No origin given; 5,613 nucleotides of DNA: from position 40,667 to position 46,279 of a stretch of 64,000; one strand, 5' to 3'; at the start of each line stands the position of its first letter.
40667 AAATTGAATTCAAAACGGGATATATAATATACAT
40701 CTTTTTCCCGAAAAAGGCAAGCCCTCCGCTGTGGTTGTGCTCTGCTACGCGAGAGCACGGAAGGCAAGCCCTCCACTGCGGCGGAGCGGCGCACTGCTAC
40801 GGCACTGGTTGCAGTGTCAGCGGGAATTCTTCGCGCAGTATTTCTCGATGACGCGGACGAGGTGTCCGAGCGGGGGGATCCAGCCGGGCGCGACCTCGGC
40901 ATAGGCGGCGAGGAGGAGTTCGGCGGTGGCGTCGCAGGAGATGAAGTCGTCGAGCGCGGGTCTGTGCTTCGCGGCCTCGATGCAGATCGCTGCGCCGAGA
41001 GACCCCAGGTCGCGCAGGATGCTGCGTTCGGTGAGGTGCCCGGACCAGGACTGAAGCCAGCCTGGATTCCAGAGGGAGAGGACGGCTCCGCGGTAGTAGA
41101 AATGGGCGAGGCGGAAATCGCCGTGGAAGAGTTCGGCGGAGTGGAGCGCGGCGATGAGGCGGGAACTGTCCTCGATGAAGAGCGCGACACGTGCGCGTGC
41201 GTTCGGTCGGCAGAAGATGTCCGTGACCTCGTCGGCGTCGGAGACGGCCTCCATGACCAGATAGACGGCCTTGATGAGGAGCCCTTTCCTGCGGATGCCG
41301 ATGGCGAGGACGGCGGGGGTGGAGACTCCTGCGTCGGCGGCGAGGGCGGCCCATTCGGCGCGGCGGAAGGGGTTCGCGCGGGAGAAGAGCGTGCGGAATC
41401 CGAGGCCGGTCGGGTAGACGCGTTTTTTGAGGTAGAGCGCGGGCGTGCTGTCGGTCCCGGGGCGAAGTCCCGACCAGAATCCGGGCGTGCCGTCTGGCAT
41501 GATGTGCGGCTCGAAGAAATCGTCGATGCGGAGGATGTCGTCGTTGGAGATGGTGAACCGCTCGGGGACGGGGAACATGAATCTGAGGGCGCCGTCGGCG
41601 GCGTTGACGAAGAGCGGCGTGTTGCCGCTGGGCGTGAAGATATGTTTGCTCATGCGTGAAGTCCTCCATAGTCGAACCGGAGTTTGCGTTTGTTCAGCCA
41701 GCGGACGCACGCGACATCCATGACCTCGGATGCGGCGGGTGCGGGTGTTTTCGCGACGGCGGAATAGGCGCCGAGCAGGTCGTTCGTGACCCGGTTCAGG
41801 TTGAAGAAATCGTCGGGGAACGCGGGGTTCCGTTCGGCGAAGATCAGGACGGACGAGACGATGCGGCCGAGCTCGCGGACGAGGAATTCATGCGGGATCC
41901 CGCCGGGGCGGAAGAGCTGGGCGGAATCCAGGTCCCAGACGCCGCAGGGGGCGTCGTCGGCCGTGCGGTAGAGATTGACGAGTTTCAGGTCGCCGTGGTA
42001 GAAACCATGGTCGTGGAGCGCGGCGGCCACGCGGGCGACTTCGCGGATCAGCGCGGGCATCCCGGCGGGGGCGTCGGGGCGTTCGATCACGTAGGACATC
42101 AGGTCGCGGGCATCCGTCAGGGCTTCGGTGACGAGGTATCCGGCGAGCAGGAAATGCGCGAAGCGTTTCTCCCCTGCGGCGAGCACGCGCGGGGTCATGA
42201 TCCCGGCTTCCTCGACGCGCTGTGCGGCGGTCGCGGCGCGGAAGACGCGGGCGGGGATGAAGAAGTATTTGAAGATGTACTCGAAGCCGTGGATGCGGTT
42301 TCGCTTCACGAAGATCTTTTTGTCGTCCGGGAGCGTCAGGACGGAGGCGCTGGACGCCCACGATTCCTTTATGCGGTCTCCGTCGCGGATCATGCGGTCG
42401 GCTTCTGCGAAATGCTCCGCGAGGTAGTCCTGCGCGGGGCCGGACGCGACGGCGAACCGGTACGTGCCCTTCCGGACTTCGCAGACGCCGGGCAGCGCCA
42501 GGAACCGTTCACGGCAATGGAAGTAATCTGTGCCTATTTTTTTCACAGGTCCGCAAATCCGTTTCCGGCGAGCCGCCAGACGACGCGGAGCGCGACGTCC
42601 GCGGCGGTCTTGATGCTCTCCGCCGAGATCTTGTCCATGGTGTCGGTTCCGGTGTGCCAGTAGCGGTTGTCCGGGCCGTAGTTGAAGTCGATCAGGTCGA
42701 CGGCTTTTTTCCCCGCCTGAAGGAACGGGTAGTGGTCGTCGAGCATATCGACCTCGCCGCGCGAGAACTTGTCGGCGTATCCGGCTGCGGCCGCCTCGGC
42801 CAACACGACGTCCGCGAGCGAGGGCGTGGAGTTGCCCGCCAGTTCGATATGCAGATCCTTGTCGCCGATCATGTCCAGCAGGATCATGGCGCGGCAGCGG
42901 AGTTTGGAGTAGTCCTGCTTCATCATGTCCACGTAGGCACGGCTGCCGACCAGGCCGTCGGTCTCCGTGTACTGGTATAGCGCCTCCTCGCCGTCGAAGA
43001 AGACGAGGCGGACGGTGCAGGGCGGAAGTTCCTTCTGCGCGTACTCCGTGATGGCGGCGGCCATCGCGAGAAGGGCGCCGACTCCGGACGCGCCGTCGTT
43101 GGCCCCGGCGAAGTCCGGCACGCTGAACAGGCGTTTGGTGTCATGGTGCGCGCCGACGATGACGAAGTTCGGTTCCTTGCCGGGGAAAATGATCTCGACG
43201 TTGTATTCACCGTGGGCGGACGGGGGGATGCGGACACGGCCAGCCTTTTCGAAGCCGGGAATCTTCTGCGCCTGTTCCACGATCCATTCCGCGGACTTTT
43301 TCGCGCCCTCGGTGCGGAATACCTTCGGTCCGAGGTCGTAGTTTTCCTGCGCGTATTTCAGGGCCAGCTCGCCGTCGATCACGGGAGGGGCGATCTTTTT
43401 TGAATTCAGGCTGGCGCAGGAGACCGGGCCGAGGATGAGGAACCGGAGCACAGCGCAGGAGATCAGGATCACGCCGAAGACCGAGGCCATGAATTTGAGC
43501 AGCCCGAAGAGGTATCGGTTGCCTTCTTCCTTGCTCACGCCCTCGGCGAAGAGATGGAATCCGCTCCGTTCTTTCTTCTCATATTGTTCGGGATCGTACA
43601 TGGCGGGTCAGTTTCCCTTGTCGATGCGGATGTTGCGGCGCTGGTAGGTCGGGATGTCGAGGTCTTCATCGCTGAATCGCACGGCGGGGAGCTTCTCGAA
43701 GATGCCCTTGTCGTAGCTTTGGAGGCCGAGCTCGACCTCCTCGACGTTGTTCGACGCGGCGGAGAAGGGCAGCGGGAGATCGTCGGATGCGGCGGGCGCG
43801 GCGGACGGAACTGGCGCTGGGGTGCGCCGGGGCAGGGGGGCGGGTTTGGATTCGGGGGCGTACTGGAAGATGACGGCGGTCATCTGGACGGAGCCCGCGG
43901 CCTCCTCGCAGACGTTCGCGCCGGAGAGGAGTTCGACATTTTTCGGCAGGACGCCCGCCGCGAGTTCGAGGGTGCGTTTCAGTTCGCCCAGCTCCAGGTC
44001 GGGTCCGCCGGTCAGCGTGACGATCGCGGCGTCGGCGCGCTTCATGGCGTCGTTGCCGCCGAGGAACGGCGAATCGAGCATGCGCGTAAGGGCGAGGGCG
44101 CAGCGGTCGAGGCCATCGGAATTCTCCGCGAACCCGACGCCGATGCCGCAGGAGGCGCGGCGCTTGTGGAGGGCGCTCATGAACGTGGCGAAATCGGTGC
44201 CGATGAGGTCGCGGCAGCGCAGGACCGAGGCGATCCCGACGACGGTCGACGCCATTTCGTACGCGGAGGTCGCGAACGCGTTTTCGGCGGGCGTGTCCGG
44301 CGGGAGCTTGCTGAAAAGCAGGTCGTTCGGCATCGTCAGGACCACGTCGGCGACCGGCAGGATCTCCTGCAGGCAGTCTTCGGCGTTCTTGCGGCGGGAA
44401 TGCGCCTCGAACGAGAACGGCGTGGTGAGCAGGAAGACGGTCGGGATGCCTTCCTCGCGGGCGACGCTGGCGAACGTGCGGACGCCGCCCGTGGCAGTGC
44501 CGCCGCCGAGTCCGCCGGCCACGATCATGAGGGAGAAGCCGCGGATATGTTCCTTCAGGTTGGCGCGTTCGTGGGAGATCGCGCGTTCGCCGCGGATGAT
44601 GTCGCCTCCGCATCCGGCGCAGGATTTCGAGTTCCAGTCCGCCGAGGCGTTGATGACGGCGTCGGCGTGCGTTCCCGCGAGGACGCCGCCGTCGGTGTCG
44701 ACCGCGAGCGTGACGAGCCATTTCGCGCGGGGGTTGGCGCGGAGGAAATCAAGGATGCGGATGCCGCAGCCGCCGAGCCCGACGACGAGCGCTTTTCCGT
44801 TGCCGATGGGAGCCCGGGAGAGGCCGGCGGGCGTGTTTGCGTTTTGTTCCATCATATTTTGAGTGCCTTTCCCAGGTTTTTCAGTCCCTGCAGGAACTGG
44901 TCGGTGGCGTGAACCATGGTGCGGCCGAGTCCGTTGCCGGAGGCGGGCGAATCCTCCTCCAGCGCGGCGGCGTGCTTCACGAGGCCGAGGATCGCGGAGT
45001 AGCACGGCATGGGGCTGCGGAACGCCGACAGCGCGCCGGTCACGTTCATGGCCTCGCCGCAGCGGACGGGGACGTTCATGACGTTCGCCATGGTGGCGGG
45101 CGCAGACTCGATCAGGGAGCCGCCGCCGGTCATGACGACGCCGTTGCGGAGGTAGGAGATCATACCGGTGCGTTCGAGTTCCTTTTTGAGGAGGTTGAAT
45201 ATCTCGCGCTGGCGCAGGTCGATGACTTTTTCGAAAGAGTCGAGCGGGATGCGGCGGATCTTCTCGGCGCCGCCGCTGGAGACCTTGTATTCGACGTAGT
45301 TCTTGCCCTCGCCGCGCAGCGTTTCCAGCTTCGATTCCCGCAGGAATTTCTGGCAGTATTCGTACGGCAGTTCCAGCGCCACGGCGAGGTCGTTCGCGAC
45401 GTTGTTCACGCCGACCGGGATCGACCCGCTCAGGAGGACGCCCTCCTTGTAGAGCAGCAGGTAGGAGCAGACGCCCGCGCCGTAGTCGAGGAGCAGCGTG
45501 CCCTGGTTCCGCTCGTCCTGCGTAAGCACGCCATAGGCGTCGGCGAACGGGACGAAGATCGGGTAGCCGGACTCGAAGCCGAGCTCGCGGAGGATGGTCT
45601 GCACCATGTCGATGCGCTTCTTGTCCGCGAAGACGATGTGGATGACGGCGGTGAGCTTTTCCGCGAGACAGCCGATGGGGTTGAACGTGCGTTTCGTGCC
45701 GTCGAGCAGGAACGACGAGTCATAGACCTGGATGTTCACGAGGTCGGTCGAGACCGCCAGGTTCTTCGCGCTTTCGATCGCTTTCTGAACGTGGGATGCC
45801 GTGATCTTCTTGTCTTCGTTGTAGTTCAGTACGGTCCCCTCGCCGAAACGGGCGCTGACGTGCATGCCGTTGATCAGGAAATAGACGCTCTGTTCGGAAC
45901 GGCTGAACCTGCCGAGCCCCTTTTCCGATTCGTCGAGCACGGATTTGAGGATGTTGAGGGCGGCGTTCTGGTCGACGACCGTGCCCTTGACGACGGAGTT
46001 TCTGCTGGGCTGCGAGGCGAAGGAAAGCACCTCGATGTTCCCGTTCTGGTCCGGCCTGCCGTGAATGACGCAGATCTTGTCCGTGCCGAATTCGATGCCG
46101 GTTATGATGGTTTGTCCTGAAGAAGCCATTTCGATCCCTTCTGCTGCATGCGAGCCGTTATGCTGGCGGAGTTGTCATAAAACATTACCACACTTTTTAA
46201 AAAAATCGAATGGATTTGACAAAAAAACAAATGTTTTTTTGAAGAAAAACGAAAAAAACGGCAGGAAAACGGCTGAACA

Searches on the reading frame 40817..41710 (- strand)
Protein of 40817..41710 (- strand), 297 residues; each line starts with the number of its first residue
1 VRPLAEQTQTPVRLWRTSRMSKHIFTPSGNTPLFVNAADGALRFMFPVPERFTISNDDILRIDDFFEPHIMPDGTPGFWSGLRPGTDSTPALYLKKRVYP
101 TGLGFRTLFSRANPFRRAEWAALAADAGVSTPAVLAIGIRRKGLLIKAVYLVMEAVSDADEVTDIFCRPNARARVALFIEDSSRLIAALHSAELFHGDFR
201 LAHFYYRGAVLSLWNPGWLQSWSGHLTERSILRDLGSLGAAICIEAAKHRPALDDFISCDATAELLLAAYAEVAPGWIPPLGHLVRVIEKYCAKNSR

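Call 22: search_protein_families(library=pfam, proteins=[window:40817-41710:-], max_evalue=0.001)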
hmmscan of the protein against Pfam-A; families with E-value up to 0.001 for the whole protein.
window:40817-41710:- (297 aa): 1 family
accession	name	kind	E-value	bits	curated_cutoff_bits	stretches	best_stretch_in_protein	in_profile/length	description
PF06293.20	Kdo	-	3.8e-08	33.5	21.3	1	115-207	57-152/207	Lipopolysaccharide kinase (Kdo/WaaP) family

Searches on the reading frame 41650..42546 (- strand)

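Call 22: search_protein_families(library=pfam, proteins=[window:41650-42546:-], max_evalue=0.001)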
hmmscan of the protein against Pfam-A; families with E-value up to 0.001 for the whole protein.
window:41650-42546:- (298 aa): 1 family
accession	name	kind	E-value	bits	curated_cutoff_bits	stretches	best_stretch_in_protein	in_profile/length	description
PF06293.20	Kdo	-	6e-14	52.4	21.3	1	74-211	31-171/207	Lipopolysaccharide kinase (Kdo/WaaP) family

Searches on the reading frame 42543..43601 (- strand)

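Call 22: search_protein_families(library=pfam, proteins=[window:42543-43601:-], max_evalue=0.001)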
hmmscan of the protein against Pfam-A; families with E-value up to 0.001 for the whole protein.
window:42543-43601:- (352 aa): 1 family
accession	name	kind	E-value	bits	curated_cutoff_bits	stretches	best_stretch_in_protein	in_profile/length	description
PF04389.22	Peptidase_M28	-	9.1e-35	120.6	21.3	1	134-340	1-192/193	Peptidase family M28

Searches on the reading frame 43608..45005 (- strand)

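Call 22: search_protein_families(library=pfam, proteins=[window:43608-45005:-], max_evalue=0.001)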
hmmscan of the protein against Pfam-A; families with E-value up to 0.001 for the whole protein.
window:43608-45005:- (465 aa): 2 families
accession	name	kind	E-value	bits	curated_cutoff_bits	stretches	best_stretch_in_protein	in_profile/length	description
PF00091.31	Tubulin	-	1.3e-19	71.6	33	1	72-231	2-186/190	Tubulin/FtsZ family, GTPase domain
PF12327.13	FtsZ_C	-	3.1e-07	31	27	1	288-379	5-91/95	FtsZ family, C-terminal domain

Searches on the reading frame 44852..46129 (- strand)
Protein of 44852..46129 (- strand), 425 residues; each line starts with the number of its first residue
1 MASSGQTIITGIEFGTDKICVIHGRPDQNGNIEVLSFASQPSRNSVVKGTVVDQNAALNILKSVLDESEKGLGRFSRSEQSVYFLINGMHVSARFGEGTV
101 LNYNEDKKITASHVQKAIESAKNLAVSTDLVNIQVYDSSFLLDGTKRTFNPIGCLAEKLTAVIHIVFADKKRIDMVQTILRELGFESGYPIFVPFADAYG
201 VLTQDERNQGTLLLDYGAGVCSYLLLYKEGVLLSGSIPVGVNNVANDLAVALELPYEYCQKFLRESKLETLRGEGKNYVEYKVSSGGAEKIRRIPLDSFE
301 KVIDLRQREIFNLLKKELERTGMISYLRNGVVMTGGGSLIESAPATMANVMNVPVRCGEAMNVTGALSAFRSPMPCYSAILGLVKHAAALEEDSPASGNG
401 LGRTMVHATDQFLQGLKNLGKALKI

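Call 22: search_protein_families(library=pfam, proteins=[window:44852-46129:-], max_evalue=0.001)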
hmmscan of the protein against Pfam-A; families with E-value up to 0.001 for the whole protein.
window:44852-46129:- (425 aa): 3 families
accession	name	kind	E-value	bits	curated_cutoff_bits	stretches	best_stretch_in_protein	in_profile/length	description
PF14450.12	FtsA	-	8.6e-11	42.7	31.8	1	213-374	2-121/127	Cell division protein FtsA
PF02491.25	SHS2_FTSA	-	5.9e-09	36.6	25.4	1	91-166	4-78/79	SHS2 domain inserted in FTSA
PF06723.19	MreB_Mbl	-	1.2e-05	24.8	27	1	181-360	117-306/327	MreB/Mbl protein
